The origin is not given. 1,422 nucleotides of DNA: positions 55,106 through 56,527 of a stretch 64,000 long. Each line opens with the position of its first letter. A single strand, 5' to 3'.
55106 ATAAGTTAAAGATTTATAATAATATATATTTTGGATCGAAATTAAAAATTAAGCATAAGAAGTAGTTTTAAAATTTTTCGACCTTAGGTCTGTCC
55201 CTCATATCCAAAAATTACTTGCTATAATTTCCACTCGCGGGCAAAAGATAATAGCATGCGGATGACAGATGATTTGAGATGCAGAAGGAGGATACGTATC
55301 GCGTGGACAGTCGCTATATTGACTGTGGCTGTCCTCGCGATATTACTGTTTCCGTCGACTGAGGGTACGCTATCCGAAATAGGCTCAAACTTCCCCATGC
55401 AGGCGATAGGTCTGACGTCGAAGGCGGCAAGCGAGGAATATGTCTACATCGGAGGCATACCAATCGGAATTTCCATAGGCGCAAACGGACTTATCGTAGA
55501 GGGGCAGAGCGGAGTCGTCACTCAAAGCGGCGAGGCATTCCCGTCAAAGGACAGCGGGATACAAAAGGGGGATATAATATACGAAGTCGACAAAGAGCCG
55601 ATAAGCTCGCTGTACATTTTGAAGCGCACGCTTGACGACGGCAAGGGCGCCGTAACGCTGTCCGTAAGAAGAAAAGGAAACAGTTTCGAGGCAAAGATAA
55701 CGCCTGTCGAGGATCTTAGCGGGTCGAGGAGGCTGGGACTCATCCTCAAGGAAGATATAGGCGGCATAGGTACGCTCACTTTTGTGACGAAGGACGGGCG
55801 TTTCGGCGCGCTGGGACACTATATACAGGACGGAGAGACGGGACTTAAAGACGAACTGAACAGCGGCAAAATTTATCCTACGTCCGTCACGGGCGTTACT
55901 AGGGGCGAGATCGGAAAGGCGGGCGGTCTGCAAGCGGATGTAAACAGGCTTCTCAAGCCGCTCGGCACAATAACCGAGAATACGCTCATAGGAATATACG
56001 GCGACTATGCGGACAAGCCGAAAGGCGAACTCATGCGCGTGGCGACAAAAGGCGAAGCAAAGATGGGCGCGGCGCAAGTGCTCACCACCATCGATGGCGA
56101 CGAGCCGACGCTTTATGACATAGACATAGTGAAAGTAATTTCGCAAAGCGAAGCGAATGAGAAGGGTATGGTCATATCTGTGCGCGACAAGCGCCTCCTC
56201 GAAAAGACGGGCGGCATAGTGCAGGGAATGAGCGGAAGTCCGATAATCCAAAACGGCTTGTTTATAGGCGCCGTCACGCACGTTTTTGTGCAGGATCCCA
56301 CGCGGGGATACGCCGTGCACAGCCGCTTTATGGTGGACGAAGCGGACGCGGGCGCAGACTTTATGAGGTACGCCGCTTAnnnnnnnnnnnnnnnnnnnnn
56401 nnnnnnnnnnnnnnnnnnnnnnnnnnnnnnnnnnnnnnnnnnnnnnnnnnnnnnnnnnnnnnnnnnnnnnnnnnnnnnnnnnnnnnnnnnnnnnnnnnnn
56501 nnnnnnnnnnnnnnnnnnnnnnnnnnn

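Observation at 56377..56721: Receiver-less Spo0A effector domain, convergent and overlapping with spoIVB at the canonical spo0A position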

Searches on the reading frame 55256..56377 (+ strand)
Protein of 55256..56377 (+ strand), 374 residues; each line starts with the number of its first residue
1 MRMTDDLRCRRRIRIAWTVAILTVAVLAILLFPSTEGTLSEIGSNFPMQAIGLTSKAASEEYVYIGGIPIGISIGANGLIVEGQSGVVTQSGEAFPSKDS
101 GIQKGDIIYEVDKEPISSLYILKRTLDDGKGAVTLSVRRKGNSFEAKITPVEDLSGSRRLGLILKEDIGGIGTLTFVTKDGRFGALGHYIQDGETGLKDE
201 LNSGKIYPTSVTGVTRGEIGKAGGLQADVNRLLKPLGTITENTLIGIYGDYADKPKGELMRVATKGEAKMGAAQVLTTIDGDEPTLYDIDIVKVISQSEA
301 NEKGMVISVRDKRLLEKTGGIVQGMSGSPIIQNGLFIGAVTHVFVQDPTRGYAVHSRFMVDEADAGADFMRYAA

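Call 3: search_protein_families(library=pfam, proteins=[window:55256-56377:+], max_evalue=0.1)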
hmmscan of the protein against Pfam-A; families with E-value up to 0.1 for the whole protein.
window:55256-56377:+ (374 aa): 5 families
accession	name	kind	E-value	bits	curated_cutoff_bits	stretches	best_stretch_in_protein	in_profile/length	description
PF05580.18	Peptidase_S55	-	4e-67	226.7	25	1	158-359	3-209/210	SpoIVB peptidase S55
PF13180.12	PDZ_2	-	3.7e-05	24.4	27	1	87-148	15-78/80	PDZ domain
PF17820.7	PDZ_6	-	0.00091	19.4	27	1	88-139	2-54/54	PDZ domain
PF14685.13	PDZ_Tricorn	-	0.0025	18.2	25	1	89-142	25-81/88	Tricorn protease PDZ domain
PF00595.29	PDZ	-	0.0038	18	23.2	1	69-119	11-60/81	PDZ domain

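Call 4: search_protein_families(library=ncbifam, proteins=[window:55256-56377:+], max_evalue=0.1)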
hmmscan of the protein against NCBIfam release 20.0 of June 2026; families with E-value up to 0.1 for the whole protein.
window:55256-56377:+ (374 aa): 10 families
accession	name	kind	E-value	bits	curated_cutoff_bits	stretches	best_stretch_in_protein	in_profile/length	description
TIGR02860.1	spore_IV_B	equivalog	3e-88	296.5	305.25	1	56-364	84-400/402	SpoIVB peptidase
TIGR02037.1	degP_htrA_DO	subfamily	6.4e-05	22.1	416.2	1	85-144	368-430/434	Do family serine endopeptidase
NF041521.1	HhoA_HhoB_HtrA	equivalog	0.0002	20.8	450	1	80-150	258-331/335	HhoA/HhoB/HtrA family serine endopeptidase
NF040960.1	MamE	equivalog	0.00051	18.7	800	0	300-345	222-269/659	magnetosome formation protease MamE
TIGR00054.1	TIGR00054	equivalog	0.0015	17.4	147.55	1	87-152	205-271/421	RIP metalloprotease RseP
NF041199.1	trx7_PDZ_seleno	equivalog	0.0039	16.2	300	1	78-150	196-272/390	Trx7/PDZ domain-containing (seleno)protein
NF008189.1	PRK10942.1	equivalog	0.0086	14.6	720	1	81-143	408-471/477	serine endoprotease DegP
NF007526.1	PRK10139.1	equivalog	0.0094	14.7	756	1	76-143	382-450/456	serine endoprotease DegQ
NF040965.1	MamP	equivalog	0.032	13.9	300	0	99-147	149-199/290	magnetosome magnetite formation protein MamP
NF011598.0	PRK15023.1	equivalog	0.067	12.1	942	1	271-368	62-160/454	L-serine ammonia-lyase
